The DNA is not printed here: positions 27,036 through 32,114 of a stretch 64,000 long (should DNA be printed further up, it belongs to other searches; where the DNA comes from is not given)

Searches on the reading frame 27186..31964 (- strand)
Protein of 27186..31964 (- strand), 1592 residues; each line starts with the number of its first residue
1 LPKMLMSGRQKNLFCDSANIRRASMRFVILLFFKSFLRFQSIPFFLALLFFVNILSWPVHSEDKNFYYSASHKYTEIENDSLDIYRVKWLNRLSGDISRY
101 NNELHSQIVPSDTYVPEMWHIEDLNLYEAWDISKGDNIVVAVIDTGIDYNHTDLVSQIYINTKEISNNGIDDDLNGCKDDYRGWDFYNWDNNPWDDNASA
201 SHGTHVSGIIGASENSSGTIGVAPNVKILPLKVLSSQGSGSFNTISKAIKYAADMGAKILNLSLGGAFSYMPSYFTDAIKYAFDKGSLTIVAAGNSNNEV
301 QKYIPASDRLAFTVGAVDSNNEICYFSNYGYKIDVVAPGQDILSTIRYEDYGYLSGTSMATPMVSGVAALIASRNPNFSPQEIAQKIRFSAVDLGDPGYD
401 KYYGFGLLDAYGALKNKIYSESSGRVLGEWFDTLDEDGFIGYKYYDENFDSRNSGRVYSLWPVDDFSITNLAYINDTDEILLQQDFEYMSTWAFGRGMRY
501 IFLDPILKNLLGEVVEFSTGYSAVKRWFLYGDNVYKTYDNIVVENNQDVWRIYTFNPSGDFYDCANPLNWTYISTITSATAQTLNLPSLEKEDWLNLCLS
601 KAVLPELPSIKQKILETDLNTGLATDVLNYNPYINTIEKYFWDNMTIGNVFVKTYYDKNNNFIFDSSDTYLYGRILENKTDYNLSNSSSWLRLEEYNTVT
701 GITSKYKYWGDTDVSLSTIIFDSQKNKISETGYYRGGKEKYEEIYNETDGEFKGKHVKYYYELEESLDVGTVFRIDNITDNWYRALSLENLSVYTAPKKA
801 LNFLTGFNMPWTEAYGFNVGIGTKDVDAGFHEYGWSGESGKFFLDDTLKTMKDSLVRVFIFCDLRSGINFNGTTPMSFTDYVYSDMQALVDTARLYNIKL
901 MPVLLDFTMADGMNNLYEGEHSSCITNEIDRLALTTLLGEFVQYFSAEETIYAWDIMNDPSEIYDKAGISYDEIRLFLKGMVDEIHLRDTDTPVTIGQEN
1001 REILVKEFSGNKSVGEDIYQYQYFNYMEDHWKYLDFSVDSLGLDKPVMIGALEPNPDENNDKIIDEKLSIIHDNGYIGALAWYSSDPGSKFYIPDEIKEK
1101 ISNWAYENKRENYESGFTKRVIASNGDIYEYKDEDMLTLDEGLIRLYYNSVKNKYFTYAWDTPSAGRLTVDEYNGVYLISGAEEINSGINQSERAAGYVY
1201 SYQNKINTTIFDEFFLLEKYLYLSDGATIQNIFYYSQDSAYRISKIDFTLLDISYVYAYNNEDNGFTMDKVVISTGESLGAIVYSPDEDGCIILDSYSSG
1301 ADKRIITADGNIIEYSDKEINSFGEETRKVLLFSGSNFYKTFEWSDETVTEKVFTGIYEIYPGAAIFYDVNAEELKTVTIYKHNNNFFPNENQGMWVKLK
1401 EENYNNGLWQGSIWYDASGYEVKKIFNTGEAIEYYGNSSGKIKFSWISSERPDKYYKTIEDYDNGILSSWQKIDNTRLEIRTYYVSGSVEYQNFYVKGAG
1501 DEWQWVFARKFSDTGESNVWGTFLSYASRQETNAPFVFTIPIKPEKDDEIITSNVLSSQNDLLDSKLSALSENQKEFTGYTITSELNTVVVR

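Call 5: search_protein_families(library=pfam, proteins=[window:27186-31964:-], max_evalue=0.1)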
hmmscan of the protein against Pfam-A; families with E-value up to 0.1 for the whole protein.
window:27186-31964:- (1592 aa): 1 family
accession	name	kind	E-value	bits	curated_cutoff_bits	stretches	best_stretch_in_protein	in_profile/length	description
PF00082.27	Peptidase_S8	-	8.3e-62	209.5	21.8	1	135-406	1-288/288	Subtilase family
